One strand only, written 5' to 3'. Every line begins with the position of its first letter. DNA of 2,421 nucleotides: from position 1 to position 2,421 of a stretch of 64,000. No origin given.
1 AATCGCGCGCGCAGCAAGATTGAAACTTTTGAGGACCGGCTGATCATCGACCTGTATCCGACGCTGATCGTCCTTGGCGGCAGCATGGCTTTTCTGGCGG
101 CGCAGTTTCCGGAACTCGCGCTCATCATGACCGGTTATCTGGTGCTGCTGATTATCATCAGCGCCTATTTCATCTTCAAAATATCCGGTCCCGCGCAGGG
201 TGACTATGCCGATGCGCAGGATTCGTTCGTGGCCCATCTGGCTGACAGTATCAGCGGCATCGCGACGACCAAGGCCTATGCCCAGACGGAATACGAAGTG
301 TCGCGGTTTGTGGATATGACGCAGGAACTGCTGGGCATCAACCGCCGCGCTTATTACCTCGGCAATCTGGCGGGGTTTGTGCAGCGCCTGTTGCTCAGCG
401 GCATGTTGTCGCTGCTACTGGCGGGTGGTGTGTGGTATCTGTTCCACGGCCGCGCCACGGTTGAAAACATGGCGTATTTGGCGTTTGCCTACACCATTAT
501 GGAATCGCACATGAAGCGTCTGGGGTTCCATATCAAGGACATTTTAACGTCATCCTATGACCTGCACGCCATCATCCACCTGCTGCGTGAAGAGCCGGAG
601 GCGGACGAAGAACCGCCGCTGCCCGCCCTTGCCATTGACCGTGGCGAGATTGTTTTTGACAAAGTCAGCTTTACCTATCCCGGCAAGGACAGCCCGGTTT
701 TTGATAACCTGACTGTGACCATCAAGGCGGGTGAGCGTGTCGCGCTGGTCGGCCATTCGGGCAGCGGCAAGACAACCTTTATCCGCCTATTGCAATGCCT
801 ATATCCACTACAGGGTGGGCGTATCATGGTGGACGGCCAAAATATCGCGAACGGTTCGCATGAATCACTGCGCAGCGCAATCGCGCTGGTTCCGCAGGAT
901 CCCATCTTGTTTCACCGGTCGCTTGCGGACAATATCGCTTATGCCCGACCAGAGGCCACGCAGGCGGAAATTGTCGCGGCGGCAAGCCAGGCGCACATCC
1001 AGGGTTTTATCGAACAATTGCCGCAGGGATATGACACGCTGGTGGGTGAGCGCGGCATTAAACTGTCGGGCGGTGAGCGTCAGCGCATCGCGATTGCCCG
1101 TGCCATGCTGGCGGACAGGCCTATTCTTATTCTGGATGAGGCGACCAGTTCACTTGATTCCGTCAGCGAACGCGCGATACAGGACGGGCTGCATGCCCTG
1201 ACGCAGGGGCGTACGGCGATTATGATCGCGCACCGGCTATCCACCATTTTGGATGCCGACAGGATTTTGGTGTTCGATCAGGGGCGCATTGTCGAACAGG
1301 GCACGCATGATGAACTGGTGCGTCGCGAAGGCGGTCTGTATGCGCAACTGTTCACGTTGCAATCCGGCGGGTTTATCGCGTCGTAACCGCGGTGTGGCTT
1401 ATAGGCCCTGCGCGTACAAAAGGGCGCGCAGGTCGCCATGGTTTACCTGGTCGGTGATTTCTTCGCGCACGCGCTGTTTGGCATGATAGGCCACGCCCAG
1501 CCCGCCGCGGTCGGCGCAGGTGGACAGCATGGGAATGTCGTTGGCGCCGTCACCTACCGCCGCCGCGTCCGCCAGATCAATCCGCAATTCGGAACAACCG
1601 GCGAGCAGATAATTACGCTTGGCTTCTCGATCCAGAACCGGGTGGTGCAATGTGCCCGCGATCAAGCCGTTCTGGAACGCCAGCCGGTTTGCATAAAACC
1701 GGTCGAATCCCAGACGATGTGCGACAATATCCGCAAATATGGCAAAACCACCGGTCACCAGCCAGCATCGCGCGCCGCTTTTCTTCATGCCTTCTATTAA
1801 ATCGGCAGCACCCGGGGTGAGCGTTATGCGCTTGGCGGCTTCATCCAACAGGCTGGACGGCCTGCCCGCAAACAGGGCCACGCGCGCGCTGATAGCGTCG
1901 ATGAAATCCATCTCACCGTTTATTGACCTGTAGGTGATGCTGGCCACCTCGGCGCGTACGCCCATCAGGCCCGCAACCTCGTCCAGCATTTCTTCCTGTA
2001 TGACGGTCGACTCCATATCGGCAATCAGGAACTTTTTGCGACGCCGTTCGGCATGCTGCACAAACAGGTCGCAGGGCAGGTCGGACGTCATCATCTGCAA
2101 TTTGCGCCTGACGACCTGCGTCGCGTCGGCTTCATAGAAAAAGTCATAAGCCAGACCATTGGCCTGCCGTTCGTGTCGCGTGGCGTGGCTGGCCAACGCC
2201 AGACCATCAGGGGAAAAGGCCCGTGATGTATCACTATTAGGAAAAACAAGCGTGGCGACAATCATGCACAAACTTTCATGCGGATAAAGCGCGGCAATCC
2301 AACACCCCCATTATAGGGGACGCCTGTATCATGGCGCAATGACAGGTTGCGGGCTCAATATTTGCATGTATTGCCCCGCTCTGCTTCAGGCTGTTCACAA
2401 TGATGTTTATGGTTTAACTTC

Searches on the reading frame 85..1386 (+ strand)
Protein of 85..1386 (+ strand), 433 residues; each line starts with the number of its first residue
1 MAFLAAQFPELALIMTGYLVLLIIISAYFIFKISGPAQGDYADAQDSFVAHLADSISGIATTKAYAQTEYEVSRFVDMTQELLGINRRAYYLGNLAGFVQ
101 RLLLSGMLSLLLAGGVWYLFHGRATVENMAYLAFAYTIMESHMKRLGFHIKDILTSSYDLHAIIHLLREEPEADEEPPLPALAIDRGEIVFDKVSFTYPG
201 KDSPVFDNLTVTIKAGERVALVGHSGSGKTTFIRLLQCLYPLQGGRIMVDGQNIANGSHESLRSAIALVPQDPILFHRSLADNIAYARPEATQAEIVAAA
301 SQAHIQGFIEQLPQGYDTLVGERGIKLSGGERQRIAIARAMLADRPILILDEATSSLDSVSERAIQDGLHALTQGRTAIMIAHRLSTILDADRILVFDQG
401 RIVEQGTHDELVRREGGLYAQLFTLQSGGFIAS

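Call 3: search_protein_families(library=pfam, proteins=[window:85-1386:+], max_evalue=0.01)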
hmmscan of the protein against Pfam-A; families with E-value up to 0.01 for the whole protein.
window:85-1386:+ (433 aa): 7 families
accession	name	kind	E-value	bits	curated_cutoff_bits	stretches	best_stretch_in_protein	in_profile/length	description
PF00005.33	ABC_tran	-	1.6e-32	113.4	25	1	207-355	2-137/137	ABC transporter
PF00664.28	ABC_membrane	-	2e-12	47.8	28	1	9-136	141-268/274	ABC transporter transmembrane region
PF02463.25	SMC_N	-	1.9e-06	27.9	40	1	290-395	98-209/220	RecF/RecN/SMC N terminal domain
PF13555.12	AAA_29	-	0.0011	19.2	27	1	206-233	12-39/61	P-loop containing region of AAA domain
PF13401.12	AAA_22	-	0.0022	18.8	27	1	219-355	8-95/130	AAA domain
PF13191.12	AAA_16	-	0.0063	17.5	32.6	0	216-370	24-157/167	AAA ATPase domain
PF09818.15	ABC_ATPase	-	0.0094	15.4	23.2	0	293-357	125-188/283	P-loop domain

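Call 4: search_protein_families(library=ncbifam, proteins=[window:85-1386:+], max_evalue=0.01)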
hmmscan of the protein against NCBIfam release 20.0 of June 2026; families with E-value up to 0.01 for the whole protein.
window:85-1386:+ (433 aa): 189 families (the best 25 are shown)
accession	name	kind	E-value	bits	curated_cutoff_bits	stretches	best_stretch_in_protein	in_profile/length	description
TIGR02204.1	MsbA_rel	hypoth_equivalog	2.8e-107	359.8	780.4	1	6-426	158-575/576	ABC transporter, permease/ATP-binding protein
TIGR02203.1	MsbA_lipidA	equivalog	1.7e-104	350.4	602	1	45-426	190-569/572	lipid A export permease/ATP-binding protein MsbA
NF010178.0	PRK13657.1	equivalog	2.1e-102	343.5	733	1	11-423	158-567/588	glucan ABC transporter ATP-binding protein/ permease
NF052233.1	CphA_assoc_ABC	equivalog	4.7e-100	336.1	880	1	51-426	371-743/766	cyanophycin metabolism-associated ABC transporter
NF045513.1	HepA_fam_ABC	equivalog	1e-96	324.7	725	1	20-419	205-603/610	heterocyst formation ABC transporter subunit HepA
TIGR01846.1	type_I_sec_HlyB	subfamily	1.5e-93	314.4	725.55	1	10-428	279-694/694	type I secretion system permease/ATPase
TIGR00958.1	3a01208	subfamily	5.4e-90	302.6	874.6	1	53-422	344-710/711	antigen peptide transporter 2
TIGR01192.1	chvA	subfamily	1.5e-87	294.6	585.4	1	11-422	158-567/585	glucan export ABC transporter ATP-binding protein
NF008381.0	PRK11176.1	equivalog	1e-85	288.3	867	1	183-427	336-580/582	lipid A ABC transporter ATP-binding protein/permease MsbA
TIGR03375.1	type_I_sec_LssB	subfamily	1e-79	268.7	693.1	1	10-413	288-690/696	type I secretion system permease/ATPase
TIGR03796.1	NHLM_micro_ABC1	equivalog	6.3e-75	252.8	853.3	1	53-423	336-709/710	NHLP family bacteriocin export ABC transporter peptidase/permease/ATPase subunit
TIGR02857.1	CydD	equivalog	1.4e-70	238.7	435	1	158-396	292-528/529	thiol reductant ABC exporter subunit CydD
NF008055.0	PRK10789.1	equivalog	1e-69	235.6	845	1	48-426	196-571/590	SmdA family multidrug ABC transporter permease/ATP-binding protein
TIGR03797.1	NHLM_micro_ABC2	equivalog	2.4e-69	234.6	709.4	1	11-426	280-685/686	NHLP bacteriocin export ABC transporter permease/ATPase subunit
NF000475.1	tet_ABC_46_B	exception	6.5e-69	233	1250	1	19-426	168-574/578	tetracycline efflux ABC transporter Tet(46) subunit B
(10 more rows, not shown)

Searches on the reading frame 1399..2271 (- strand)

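Call 3: search_protein_families(library=pfam, proteins=[window:1399-2271:-], max_evalue=0.01)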
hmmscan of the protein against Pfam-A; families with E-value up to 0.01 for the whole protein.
window:1399-2271:- (290 aa): 3 families
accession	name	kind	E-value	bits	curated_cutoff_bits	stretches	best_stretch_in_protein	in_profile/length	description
PF12710.13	HAD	-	1.2e-20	75.1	27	1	84-249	3-188/189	haloacid dehalogenase-like hydrolase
PF00702.32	Hydrolase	-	3.2e-14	54.2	26.4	1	85-249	7-187/191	haloacid dehalogenase-like hydrolase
PF08282.18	Hydrolase_3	-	1.3e-05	25.5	20.9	1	218-261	188-227/255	haloacid dehalogenase-like hydrolase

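Call 4: search_protein_families(library=ncbifam, proteins=[window:1399-2271:-], max_evalue=0.01)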
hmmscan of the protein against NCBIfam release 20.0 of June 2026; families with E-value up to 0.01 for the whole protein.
window:1399-2271:- (290 aa): 12 families
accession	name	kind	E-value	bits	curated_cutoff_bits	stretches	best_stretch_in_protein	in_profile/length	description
TIGR00338.1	serB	equivalog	9.1e-52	175.8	144.15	1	75-286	10-217/219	phosphoserine phosphatase SerB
NF008350.0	PRK11133.1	equivalog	7.9e-48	163.3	413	1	69-285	100-312/324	phosphoserine phosphatase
TIGR01488.1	HAD-SF-IB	subfamily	1.4e-25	90.2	45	1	82-250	2-175/177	HAD-IB family phosphatase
TIGR01490.1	HAD-SF-IB-hyp1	subfamily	2.8e-18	66.9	98.3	1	143-252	77-190/202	HAD-IB family hydrolase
TIGR01491.1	HAD-SF-IB-PSPlk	hypoth_equivalog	6.6e-13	48.8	151.9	1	79-252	4-182/201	phosphoserine phosphatase-like hydrolase, archaeal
NF010109.0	PRK13582.1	equivalog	2.4e-07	30.6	133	1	126-274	42-181/205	bifunctional phosphoserine phosphatase/homoserine phosphotransferase ThrH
NF002245.0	PRK01158.1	equivalog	3.8e-05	23.1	198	1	224-270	164-207/233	phosphoglycolate phosphatase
NF052360.1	HolPasePseu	equivalog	0.00022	20.9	280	1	150-254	88-193/218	histidinol-phosphatase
TIGR01494.1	ATPase_P-type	subfamily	0.00038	19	62.3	0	237-251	389-403/478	HAD-IC family P-type ATPase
TIGR00099.1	Cof-subfamily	subfamily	0.00045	19.9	137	1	228-253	199-224/256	Cof-type HAD-IIB family hydrolase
TIGR01525.1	ATPase-IB_hvy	subfamily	0.0011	17.9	346.25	0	150-195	387-433/560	heavy metal translocating P-type ATPase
TIGR01511.1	ATPase-IB1_Cu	subfamily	0.0014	17.6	397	0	140-190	359-409/542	copper-translocating P-type ATPase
